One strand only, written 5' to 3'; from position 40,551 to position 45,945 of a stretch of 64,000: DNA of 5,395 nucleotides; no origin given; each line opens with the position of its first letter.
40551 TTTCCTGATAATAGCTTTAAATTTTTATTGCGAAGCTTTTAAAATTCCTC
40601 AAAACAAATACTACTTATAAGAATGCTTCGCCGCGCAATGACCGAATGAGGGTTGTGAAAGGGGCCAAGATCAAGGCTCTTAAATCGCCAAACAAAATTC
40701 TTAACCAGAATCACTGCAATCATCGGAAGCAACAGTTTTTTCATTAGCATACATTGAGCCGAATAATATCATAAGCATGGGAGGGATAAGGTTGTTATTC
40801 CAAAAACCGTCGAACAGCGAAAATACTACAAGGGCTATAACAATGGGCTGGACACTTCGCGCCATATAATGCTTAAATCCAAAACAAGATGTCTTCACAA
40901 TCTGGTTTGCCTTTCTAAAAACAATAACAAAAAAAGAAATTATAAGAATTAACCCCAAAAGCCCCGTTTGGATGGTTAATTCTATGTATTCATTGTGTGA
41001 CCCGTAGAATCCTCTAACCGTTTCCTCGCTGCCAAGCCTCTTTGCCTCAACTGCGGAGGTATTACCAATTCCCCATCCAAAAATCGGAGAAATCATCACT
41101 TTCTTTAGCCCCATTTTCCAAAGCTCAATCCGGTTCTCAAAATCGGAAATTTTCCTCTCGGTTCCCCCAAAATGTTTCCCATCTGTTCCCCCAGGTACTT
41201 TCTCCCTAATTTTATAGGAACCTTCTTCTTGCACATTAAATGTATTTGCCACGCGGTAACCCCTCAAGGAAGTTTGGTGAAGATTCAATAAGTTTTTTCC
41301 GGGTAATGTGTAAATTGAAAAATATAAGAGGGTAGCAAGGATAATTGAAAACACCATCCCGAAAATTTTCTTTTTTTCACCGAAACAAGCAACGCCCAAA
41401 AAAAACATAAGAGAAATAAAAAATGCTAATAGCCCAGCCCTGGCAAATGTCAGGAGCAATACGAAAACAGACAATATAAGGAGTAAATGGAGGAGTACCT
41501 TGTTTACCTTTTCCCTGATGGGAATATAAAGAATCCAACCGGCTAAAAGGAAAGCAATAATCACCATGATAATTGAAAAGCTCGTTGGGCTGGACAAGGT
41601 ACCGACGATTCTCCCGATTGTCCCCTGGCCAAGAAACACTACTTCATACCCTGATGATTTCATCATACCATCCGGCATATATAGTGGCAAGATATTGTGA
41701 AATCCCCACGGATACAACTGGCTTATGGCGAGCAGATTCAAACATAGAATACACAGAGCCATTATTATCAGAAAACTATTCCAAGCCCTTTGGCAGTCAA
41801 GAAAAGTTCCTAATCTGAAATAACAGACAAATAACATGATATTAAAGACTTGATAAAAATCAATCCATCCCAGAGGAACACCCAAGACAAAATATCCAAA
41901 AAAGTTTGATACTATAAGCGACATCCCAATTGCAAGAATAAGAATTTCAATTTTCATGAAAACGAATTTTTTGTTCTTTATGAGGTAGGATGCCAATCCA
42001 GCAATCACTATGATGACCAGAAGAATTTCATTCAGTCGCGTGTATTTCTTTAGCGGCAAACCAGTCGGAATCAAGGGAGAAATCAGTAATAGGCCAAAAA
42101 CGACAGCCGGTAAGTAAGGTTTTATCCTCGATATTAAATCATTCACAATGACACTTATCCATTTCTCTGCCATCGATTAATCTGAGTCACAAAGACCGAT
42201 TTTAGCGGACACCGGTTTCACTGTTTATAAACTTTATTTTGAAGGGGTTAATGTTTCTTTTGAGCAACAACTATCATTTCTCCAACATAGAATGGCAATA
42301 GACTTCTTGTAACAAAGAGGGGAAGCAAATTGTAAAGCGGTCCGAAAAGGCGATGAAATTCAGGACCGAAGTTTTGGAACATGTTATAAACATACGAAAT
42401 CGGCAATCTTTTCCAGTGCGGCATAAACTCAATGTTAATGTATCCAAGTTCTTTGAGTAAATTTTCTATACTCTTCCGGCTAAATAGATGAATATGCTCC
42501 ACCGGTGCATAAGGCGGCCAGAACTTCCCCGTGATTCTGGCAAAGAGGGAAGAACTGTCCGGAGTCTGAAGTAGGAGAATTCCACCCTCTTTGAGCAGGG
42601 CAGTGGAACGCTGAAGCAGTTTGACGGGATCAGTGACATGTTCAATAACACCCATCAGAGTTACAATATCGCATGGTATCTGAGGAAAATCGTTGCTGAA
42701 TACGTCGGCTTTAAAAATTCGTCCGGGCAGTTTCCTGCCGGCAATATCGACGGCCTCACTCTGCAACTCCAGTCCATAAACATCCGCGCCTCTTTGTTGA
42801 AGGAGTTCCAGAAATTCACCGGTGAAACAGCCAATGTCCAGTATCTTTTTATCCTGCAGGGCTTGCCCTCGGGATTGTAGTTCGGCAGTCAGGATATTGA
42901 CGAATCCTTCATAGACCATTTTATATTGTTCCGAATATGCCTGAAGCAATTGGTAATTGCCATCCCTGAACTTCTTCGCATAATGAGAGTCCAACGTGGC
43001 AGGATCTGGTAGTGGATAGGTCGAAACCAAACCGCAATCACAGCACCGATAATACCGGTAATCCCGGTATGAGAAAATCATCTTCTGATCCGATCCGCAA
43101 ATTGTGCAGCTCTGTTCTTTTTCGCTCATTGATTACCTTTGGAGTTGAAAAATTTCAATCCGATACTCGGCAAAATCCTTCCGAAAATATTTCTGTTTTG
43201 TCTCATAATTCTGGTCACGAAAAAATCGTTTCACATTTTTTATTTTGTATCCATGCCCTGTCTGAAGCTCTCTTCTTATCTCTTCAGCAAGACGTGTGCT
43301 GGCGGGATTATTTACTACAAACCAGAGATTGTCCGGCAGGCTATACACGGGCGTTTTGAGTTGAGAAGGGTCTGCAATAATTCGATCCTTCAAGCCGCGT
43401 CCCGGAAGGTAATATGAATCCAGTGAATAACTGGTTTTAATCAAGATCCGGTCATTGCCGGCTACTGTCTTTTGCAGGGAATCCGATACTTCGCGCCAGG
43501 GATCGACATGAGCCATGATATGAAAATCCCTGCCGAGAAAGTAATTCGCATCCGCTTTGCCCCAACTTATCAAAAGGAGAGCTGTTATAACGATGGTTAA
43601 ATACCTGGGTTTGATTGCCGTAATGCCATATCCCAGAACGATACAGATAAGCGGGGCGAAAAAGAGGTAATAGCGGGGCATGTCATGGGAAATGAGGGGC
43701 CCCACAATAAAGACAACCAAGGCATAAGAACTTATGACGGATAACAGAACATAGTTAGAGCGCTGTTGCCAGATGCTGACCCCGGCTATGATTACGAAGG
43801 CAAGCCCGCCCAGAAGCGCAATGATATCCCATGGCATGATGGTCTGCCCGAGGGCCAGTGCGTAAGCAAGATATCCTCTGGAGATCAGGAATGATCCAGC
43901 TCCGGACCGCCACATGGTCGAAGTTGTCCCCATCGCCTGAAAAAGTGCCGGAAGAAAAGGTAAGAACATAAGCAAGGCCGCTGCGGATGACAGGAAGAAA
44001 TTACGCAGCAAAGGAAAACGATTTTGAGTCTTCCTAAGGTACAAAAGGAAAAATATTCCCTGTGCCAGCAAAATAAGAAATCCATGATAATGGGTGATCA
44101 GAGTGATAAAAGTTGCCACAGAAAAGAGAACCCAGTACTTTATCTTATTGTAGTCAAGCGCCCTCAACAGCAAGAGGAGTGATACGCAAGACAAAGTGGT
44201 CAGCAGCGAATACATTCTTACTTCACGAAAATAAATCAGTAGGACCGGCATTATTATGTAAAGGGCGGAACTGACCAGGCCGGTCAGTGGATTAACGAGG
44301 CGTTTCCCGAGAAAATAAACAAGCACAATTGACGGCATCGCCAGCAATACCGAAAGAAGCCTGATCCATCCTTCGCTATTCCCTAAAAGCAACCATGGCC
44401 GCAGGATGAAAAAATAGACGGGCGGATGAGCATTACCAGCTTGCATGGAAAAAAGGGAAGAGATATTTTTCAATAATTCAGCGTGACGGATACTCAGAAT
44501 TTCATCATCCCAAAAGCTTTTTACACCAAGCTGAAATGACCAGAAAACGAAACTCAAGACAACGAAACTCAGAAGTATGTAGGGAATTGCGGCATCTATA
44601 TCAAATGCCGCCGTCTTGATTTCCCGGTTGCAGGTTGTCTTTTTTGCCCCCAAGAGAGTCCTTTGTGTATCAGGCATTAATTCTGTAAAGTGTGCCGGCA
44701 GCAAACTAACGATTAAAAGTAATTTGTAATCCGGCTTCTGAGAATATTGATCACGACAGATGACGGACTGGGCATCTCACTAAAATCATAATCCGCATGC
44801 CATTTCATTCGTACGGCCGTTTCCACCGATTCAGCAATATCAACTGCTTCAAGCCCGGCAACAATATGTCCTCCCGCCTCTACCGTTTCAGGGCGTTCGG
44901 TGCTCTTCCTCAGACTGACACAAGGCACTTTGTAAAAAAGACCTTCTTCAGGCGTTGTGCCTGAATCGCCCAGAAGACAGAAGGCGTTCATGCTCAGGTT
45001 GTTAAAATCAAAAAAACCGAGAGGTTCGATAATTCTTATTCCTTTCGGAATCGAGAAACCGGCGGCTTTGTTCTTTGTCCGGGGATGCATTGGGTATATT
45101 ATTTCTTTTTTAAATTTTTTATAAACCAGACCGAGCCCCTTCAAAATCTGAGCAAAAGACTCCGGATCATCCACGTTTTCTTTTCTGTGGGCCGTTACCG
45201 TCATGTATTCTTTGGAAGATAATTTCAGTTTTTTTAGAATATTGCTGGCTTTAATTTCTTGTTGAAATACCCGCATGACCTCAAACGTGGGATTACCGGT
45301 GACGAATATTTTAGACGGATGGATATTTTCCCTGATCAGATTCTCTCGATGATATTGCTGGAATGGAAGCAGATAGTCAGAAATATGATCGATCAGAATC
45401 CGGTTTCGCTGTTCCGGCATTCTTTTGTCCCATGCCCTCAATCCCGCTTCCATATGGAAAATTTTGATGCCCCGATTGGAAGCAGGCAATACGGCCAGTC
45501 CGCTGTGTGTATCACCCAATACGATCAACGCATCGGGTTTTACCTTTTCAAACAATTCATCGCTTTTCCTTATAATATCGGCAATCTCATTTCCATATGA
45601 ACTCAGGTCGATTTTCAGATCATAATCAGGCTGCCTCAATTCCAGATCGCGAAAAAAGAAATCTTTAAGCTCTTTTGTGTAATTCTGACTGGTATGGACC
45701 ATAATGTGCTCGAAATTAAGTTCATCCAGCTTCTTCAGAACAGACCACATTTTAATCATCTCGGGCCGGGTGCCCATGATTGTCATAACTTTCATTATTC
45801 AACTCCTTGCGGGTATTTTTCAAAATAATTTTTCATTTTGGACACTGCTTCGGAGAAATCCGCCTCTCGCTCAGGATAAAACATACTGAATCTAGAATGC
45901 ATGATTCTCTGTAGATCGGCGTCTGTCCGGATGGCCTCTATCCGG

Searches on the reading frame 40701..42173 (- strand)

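Call 5: search_protein_families(library=pfam, proteins=[window:40701-42173:-], max_evalue=0.0001)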
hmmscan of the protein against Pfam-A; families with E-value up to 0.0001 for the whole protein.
window:40701-42173:- (490 aa): 1 family
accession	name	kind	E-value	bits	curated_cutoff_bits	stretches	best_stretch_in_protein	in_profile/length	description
PF04932.20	Wzy_C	-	3.7e-19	69.4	31.7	1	230-412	1-149/149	O-Antigen ligase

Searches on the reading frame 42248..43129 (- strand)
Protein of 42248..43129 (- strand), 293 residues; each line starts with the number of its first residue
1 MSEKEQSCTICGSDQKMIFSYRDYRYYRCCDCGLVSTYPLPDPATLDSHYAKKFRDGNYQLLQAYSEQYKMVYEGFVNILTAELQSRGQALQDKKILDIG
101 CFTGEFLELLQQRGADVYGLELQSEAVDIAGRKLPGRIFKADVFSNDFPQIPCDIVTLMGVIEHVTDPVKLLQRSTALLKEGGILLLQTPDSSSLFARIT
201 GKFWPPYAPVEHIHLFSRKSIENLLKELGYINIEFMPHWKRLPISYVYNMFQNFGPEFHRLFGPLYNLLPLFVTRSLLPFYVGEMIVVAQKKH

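Call 5: search_protein_families(library=pfam, proteins=[window:42248-43129:-], max_evalue=0.0001)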
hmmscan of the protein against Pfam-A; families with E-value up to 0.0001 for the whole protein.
window:42248-43129:- (293 aa): 7 families
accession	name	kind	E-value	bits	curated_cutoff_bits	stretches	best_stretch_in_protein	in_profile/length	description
PF13489.12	Methyltransf_23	-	1.4e-27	96.9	27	1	90-232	20-161/164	Methyltransferase domain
PF08241.18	Methyltransf_11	-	1.7e-15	57.8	21.2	1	97-186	1-94/95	Methyltransferase domain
PF13649.12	Methyltransf_25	-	3.4e-12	47.3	27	1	96-183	1-97/97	Methyltransferase domain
PF08242.18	Methyltransf_12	-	1.2e-11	45.6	30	1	97-185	1-98/98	Methyltransferase domain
PF13847.12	Methyltransf_31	-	1.7e-09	37.9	27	1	93-199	4-122/145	Methyltransferase domain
PF07021.18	MetW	-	3.4e-05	24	21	1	94-175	15-98/193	Methionine biosynthesis protein MetW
PF08003.17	Methyltransf_9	-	8.5e-05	22.1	23.8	0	90-234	113-264/315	Protein of unknown function (DUF1698)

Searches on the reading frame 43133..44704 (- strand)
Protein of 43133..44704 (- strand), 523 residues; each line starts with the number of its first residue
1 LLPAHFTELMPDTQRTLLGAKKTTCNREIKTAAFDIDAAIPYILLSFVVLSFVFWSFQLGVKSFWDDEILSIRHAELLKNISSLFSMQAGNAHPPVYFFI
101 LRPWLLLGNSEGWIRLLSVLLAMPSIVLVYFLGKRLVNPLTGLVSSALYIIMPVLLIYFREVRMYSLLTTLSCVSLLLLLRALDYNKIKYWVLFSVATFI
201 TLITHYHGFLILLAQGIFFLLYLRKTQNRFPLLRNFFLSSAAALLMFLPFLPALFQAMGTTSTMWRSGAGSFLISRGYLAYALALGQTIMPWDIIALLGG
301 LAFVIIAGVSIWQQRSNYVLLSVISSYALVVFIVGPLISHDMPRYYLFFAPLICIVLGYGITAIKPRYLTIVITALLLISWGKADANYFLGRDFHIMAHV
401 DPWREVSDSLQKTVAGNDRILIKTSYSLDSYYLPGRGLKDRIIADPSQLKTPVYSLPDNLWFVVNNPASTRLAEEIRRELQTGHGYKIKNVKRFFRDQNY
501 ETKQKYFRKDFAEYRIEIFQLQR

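Call 5: search_protein_families(library=pfam, proteins=[window:43133-44704:-], max_evalue=0.0001)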
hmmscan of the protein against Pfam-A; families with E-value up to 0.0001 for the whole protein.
window:43133-44704:- (523 aa): 1 family
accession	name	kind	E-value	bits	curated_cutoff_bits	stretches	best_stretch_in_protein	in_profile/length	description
PF13231.12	PMT_2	-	1.2e-15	58.5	26.1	1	93-251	2-158/160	Dolichyl-phosphate-mannose-protein mannosyltransferase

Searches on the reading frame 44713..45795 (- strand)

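Call 5: search_protein_families(library=pfam, proteins=[window:44713-45795:-], max_evalue=0.0001)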
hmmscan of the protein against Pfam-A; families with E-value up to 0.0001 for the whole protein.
window:44713-45795:- (360 aa): 1 family
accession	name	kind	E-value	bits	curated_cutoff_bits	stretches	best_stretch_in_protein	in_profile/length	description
PF02350.25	Epimerase_2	-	3.1e-82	276.7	30.6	1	25-330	5-319/347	UDP-N-acetylglucosamine 2-epimerase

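Call 81: search_protein_families(library=ncbifam, proteins=[window:44713-45795:-], max_evalue=1e-10)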
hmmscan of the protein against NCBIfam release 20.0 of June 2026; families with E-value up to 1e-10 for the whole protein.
window:44713-45795:- (360 aa): 2 families
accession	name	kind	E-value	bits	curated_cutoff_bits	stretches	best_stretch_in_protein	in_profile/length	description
TIGR00236.1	wecB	equivalog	6.6e-79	265.7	210.15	1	1-326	1-331/366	non-hydrolyzing UDP-N-acetylglucosamine 2-epimerase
TIGR03568.1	NeuC_NnaA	equivalog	1.4e-15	57.1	235.9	1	2-294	2-305/365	UDP-N-acetylglucosamine 2-epimerase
